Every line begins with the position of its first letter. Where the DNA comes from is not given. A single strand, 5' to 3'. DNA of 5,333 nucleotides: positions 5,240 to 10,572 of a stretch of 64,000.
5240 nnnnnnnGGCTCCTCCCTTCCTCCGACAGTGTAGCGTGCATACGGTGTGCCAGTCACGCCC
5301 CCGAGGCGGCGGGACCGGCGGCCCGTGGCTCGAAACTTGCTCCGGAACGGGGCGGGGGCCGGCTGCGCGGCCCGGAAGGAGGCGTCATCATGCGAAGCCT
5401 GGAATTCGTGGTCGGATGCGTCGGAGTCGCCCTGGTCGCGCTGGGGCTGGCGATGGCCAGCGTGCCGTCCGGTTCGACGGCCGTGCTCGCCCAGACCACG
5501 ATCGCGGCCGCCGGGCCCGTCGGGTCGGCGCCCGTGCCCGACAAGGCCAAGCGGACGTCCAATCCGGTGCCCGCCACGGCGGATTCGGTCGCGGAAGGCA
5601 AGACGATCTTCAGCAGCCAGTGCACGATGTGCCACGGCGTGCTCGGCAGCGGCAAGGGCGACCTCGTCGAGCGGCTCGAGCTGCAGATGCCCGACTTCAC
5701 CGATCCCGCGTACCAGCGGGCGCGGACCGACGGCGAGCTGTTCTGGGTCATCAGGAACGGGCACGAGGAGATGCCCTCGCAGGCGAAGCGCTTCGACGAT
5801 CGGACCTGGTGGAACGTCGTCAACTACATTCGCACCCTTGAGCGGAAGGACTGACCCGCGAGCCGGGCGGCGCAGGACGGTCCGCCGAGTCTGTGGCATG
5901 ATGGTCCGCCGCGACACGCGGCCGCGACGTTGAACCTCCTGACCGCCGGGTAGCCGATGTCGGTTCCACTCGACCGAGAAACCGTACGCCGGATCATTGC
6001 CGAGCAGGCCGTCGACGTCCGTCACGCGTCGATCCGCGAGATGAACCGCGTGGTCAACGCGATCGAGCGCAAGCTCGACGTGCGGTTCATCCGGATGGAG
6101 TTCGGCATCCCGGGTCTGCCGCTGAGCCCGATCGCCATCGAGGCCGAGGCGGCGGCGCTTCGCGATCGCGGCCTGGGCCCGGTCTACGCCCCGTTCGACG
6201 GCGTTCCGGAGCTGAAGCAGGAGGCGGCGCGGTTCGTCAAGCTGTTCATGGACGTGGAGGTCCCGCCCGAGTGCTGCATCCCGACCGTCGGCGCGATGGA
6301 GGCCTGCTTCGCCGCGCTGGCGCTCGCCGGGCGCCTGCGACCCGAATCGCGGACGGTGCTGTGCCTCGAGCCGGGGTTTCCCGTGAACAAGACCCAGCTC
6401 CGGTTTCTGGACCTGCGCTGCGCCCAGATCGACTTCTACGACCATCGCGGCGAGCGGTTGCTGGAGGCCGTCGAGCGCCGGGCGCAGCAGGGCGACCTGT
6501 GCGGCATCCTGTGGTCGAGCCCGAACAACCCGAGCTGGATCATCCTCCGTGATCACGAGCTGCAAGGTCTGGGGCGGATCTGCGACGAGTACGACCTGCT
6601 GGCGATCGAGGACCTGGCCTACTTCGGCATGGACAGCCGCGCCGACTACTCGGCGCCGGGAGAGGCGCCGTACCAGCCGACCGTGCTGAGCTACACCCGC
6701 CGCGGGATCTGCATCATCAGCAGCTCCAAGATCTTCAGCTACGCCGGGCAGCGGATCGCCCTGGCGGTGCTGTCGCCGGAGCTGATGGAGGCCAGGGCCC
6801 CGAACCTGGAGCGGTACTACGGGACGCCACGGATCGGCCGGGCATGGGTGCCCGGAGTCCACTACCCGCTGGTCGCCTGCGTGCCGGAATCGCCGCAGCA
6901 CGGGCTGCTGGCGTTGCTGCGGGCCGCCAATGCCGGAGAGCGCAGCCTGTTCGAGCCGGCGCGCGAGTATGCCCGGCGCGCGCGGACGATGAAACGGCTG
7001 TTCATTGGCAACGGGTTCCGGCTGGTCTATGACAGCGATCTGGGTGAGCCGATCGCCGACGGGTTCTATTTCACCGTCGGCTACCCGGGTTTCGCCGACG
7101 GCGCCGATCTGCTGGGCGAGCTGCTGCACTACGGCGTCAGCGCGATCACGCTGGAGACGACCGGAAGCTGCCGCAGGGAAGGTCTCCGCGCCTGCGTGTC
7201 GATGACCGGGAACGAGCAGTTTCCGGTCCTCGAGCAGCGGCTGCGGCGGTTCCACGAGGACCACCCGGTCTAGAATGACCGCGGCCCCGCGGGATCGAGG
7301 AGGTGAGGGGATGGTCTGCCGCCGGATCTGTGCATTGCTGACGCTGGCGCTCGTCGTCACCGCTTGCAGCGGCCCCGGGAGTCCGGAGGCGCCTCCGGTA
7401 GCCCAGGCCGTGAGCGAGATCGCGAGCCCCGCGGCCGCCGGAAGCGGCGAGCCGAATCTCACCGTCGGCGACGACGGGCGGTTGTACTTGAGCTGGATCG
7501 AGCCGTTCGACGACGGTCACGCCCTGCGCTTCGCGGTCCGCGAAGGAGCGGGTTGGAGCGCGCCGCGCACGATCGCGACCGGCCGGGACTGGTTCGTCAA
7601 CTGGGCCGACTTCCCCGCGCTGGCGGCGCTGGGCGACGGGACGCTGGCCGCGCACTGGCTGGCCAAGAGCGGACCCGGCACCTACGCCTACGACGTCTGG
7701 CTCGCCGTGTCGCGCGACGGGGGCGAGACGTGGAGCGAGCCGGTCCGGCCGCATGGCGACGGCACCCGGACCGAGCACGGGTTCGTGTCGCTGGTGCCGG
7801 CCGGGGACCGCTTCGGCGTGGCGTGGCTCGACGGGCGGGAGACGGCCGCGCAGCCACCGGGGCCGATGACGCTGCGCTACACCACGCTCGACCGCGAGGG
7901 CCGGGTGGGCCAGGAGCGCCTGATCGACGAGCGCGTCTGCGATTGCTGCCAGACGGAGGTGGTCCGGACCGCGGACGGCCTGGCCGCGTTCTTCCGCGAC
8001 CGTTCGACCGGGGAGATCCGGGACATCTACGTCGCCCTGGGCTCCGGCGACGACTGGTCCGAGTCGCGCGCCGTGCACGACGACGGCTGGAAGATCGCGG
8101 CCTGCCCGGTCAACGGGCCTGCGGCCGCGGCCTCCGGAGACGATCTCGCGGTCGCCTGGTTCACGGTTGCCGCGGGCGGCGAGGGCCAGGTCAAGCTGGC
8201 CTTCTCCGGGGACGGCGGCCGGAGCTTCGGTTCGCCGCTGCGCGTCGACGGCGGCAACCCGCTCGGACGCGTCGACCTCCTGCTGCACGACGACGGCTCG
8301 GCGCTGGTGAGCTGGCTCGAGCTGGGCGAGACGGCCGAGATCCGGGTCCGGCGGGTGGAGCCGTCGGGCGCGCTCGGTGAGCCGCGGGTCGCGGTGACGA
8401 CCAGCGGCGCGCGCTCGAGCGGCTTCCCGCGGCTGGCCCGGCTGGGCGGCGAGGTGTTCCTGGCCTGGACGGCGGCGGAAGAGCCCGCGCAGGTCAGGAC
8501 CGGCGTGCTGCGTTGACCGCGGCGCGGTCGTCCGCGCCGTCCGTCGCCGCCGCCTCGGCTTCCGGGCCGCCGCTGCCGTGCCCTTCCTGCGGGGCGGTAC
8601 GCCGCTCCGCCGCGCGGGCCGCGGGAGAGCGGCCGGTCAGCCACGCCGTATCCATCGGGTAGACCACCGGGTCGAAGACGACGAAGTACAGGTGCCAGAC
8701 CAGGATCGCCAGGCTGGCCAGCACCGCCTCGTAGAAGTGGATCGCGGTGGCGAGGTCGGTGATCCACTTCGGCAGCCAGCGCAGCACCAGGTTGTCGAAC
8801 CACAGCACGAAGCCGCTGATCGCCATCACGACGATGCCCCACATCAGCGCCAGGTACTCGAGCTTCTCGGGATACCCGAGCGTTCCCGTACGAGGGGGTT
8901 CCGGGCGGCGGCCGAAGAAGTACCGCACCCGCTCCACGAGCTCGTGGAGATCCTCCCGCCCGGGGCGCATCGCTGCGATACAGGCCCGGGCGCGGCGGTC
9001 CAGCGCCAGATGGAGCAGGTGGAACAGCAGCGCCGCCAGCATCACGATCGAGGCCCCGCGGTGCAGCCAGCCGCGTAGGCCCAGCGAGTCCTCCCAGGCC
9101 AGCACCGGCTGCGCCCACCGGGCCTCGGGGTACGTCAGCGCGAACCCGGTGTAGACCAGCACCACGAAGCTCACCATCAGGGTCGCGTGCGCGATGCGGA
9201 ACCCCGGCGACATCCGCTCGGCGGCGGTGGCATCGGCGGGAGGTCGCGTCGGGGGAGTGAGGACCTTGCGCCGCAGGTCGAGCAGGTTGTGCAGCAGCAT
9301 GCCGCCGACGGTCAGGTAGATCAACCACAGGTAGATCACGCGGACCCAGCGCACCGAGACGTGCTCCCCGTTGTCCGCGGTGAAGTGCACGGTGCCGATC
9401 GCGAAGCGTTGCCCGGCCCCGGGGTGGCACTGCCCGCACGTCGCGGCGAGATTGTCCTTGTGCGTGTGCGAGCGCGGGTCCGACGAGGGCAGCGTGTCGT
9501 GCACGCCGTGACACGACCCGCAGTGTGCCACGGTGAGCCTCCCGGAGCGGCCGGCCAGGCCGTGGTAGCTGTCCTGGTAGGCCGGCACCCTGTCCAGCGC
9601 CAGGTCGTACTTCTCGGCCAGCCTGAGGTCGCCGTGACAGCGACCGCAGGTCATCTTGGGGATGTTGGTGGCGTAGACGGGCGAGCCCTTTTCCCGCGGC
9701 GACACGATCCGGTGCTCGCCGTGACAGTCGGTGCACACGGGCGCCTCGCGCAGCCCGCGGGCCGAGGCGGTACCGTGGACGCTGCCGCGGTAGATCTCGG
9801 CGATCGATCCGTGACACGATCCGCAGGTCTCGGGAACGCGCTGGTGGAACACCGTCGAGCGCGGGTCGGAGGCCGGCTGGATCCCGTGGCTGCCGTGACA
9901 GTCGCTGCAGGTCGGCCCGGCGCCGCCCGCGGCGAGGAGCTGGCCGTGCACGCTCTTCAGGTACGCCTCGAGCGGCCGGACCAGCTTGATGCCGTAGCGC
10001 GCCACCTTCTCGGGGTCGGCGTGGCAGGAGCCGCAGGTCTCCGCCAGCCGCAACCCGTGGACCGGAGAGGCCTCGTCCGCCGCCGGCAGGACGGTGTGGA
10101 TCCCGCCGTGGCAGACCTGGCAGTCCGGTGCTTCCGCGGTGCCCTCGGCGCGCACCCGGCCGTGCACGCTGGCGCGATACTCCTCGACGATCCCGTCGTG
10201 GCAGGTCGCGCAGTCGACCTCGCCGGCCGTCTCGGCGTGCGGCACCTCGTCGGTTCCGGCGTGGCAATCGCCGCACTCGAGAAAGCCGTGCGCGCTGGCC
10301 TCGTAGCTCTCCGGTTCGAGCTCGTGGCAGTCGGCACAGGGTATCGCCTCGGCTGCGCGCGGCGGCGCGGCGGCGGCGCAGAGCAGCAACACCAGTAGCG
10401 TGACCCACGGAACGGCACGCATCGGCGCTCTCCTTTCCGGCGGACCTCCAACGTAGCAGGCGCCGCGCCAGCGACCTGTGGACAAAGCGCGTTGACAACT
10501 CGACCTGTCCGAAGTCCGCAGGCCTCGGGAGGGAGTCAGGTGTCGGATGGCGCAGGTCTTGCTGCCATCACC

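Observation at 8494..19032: Hybrid extracellular-electron-transfer island: inner-membrane quinol-oxidase-type cytochromes plus an MtrA/MtrB-type outer-membrane conduit, with no MtrC/OmcA-type surface cytochrome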

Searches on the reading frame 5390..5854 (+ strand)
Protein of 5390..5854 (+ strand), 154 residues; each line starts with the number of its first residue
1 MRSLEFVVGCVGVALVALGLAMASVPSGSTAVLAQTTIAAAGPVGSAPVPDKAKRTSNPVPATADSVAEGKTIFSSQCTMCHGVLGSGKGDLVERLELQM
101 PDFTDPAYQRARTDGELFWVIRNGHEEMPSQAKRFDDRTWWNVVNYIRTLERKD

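Call 19: search_protein_families(library=pfam, proteins=[window:5390-5854:+], max_evalue=0.001)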
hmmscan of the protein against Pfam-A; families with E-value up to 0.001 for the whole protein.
window:5390-5854:+ (154 aa): 2 families
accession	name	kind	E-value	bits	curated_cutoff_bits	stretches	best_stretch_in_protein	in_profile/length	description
PF13442.11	Cytochrome_CBB3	-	1.9e-13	50.9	27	1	67-147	3-68/68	Cytochrome C oxidase, cbb3-type, subunit III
PF00034.26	Cytochrom_C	-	1.2e-09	39.8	21.3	1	67-150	1-89/90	Cytochrome c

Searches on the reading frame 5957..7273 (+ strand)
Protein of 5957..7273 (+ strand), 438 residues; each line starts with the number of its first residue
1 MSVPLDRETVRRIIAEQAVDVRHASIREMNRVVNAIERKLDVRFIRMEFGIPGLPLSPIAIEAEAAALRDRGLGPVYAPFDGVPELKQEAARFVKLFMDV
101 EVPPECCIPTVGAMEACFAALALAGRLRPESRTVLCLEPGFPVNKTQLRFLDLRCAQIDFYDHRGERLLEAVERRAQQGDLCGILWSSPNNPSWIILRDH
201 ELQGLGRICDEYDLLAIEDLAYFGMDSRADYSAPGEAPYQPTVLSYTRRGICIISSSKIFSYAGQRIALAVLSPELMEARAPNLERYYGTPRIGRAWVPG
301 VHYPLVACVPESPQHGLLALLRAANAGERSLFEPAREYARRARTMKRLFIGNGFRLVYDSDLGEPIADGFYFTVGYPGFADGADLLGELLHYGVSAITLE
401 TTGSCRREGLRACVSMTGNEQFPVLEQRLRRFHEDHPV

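Call 19: search_protein_families(library=pfam, proteins=[window:5957-7273:+], max_evalue=0.001)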
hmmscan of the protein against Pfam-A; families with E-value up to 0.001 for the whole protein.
window:5957-7273:+ (438 aa): 1 family
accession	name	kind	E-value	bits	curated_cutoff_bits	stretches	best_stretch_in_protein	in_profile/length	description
PF00155.27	Aminotran_1_2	-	4.5e-13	49.6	19.7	1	60-289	22-250/361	Aminotransferase class I and II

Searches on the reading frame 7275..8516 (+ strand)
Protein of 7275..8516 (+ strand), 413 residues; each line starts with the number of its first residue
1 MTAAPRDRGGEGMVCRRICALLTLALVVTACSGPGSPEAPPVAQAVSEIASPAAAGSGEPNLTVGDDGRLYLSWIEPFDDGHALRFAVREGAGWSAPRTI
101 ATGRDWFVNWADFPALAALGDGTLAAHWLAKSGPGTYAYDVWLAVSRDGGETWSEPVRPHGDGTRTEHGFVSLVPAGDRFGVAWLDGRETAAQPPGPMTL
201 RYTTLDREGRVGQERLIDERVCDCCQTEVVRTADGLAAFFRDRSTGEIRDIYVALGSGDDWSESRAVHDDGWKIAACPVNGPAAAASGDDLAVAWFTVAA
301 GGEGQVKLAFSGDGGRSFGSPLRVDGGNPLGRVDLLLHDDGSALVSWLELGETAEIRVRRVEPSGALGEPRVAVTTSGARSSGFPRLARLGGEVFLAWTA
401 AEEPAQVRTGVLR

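Call 19: search_protein_families(library=pfam, proteins=[window:7275-8516:+], max_evalue=0.001)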
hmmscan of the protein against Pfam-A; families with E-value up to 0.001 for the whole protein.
window:7275-8516:+ (413 aa): 1 family
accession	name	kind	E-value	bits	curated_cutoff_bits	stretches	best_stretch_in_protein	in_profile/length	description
PF13088.12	BNR_2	-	1.3e-07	31.7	31.4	1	90-243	28-182/277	BNR repeat-like domain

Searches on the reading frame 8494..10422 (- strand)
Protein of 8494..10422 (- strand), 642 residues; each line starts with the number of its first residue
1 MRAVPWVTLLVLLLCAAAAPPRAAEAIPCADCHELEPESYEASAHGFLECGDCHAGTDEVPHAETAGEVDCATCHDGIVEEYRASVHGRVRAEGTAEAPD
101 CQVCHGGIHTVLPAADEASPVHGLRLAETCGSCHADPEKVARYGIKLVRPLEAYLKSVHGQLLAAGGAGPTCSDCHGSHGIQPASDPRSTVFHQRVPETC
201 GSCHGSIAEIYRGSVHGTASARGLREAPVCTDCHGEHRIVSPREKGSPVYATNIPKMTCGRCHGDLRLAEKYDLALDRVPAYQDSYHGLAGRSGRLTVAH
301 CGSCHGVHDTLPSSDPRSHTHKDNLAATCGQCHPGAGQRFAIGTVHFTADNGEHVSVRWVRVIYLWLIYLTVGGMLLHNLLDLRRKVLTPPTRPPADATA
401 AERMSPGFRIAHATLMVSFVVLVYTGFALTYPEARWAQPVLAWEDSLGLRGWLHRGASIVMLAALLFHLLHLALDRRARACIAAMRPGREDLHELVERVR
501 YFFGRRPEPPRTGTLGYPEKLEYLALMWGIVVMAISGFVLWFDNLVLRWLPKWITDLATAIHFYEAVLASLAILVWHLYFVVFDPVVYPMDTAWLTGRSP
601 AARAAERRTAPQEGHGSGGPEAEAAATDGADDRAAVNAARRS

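Call 7: search_protein_families(library=pfam, proteins=[window:8494-10422:-], max_evalue=0.01)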
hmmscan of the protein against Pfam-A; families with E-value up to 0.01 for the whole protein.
window:8494-10422:- (642 aa): 7 families
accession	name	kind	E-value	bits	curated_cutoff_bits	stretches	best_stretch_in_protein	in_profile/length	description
PF14522.11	Cytochrome_C7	-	2.7e-15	56.4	24.8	3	46-105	12-66/67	Cytochrome c7 and related cytochrome c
PF01292.26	Ni_hydr_CYTB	-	3.5e-15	56.7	30.1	1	403-586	1-167/179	Prokaryotic cytochrome b561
PF14537.11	Cytochrom_c3_2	-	1.3e-13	51.7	25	1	169-263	6-78/79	Cytochrome c3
PF02085.21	Cytochrom_CIII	-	6.9e-06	26.8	22.9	0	166-210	43-88/101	Class III cytochrome C family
PF09699.15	Paired_CXXCH_1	-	1.5e-05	25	20.6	1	171-206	8-38/41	Doubled CXXCH motif (Paired_CXXCH_1)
PF03264.19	Cytochrom_NNT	-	0.00026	21.2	24.1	0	65-111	33-81/174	NapC/NirT cytochrome c family, N-terminal region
PF14358.11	DUF4405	-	0.0004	21.3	26.7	1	412-470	3-63/66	Domain of unknown function (DUF4405)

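Call 8: search_protein_families(library=ncbifam, proteins=[window:8494-10422:-], max_evalue=0.01)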
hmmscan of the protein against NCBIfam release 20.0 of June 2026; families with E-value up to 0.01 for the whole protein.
window:8494-10422:- (642 aa): 10 families
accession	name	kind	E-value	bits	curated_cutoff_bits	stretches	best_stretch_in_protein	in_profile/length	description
TIGR01583.1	formate-DH-gamm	equivalog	2.7e-12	47.1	115.85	1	408-583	9-171/204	formate dehydrogenase subunit gamma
TIGR02125.1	CytB-hydogenase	equivalog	3.5e-07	29.9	121.5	1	406-588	5-195/212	Ni/Fe-hydrogenase, b-type cytochrome subunit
TIGR04257.1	nanowire_3heme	domain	8.9e-07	29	40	0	98-136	23-60/75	c(7)-type cytochrome triheme domain-containing protein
NF008659.0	PRK11659.1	equivalog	1.1e-06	28.5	184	0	101-204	49-142/188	cytochrome c nitrite reductase pentaheme subunit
NF047727.1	4hemeCytCCctA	equivalog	4.5e-06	26.8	180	0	27-76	58-105/109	tetraheme c-type cytochrome CctA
TIGR03146.1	cyt_nit_nrfB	equivalog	4.7e-05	23.7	166.6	0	28-91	13-63/145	cytochrome c nitrite reductase pentaheme subunit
NF041028.1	decahem_GSU2203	exception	0.00058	19.2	325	1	58-263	26-207/317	GSU2203 family decaheme c-type cytochrome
TIGR03153.1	cytochr_NrfH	equivalog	0.0006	19.9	134.2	0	192-240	23-65/138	cytochrome c nitrite reductase small subunit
TIGR02161.1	napC_nirT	subfamily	0.001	19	310.6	1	65-108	42-88/185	periplasmic nitrate (or nitrite) reductase c-type cytochrome, NapC/NirT family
NF007558.0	PRK10179.1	equivalog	0.0025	17.5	339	1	409-581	15-173/217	formate dehydrogenase-N subunit gamma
